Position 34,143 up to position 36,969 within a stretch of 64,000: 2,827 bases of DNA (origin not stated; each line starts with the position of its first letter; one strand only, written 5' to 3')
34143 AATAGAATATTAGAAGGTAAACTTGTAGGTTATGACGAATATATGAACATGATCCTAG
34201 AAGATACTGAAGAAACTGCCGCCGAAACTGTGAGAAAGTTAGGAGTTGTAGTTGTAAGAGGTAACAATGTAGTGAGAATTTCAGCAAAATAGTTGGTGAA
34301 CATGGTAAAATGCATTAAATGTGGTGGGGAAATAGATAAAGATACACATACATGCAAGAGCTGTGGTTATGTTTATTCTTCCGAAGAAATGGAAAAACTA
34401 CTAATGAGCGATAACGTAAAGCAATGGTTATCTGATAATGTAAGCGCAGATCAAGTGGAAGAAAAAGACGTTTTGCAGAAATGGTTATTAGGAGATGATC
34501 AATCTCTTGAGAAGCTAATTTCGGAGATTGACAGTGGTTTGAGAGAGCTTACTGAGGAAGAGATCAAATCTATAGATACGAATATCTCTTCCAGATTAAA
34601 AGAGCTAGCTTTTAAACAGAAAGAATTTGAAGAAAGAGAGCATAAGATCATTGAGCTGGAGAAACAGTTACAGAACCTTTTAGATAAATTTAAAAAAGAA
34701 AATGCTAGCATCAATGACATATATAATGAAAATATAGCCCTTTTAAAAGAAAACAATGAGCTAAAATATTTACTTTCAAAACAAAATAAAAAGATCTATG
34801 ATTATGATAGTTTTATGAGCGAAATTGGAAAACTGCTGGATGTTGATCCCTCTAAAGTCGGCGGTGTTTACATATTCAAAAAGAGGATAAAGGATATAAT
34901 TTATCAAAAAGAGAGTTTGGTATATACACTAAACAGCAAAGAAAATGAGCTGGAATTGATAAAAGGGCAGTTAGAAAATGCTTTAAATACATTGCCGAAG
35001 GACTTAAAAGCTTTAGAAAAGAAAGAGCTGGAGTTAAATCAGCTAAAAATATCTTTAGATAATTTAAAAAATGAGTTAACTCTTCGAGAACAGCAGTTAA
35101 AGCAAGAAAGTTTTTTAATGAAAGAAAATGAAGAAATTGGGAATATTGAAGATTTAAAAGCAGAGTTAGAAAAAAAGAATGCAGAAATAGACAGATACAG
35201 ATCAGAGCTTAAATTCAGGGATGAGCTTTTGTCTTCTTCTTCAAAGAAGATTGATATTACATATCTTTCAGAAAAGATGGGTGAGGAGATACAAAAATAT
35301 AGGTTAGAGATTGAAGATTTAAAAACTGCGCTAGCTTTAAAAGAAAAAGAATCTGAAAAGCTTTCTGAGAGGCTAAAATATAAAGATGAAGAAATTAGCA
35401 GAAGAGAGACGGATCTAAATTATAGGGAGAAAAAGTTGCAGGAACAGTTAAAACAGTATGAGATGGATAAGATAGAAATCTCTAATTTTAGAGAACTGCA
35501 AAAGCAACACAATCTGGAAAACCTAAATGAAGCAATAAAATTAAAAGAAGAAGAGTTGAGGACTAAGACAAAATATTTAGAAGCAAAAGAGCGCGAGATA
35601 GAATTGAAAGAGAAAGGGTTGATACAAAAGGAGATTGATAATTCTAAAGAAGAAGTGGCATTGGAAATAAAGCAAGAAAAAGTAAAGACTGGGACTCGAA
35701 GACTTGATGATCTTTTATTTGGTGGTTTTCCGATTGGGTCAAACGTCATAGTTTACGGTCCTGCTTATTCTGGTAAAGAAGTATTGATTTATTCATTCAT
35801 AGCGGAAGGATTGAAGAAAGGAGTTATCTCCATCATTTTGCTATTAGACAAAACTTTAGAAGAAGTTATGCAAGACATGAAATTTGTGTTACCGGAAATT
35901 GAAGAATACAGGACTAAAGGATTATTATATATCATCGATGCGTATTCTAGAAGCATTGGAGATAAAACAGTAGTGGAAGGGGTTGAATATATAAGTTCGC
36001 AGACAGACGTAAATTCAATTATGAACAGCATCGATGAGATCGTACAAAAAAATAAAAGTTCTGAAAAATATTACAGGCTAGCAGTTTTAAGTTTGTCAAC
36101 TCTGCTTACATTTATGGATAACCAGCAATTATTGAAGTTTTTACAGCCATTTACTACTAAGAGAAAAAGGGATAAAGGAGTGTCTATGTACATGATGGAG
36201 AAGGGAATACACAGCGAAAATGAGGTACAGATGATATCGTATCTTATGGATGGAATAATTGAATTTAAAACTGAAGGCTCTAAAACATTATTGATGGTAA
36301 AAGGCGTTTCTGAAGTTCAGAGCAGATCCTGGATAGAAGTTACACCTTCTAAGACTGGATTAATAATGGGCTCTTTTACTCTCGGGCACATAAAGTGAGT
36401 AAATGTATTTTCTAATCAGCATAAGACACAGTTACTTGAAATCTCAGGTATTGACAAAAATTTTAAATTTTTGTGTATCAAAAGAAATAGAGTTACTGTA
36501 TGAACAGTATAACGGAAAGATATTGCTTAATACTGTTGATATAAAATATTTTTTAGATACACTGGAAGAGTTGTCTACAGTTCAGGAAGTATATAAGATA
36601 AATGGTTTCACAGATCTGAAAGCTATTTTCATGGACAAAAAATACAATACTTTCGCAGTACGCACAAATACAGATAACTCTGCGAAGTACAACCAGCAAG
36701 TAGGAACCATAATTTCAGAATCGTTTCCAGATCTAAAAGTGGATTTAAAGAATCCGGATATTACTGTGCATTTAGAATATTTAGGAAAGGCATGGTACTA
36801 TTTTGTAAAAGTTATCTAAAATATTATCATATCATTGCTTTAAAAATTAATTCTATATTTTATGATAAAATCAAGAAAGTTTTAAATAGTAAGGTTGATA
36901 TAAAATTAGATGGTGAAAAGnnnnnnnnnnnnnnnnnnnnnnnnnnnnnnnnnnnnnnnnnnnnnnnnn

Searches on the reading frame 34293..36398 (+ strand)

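Call 43: search_protein_families(library=pfam, proteins=[window:34293-36398:+], max_evalue=0.001)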
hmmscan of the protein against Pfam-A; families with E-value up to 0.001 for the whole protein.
window:34293-36398:+ (701 aa): 5 families
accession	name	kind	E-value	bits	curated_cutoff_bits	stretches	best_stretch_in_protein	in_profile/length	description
PF06745.19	ATPase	-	2.3e-16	60.3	26.6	1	464-661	1-190/231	KaiC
PF23365.1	DUF7090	-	7.8e-09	36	27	1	522-663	54-187/192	Family of unknown function (DUF7090)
PF24336.1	DUF7504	-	9.6e-07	29.9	27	1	564-657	81-178/179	Family of unknown function (DUF7504)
PF05625.17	PAXNEB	-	0.00016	21.2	28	1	464-527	19-83/366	PAXNEB protein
PF00154.27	RecA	-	0.00062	19.7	27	0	459-520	28-90/262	recA bacterial DNA recombination protein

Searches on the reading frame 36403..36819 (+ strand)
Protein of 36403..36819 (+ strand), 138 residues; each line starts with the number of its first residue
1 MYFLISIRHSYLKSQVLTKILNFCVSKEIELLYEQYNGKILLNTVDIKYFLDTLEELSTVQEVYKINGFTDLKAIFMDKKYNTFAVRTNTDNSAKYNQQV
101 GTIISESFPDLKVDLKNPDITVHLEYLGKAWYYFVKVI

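Call 43: search_protein_families(library=pfam, proteins=[window:36403-36819:+], max_evalue=0.001)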
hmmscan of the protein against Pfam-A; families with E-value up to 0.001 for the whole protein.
window:36403-36819:+ (138 aa): 1 family
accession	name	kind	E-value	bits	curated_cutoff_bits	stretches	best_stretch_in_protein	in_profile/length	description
PF02926.22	THUMP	-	8.9e-08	32.9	20.6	1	79-128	22-76/84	THUMP domain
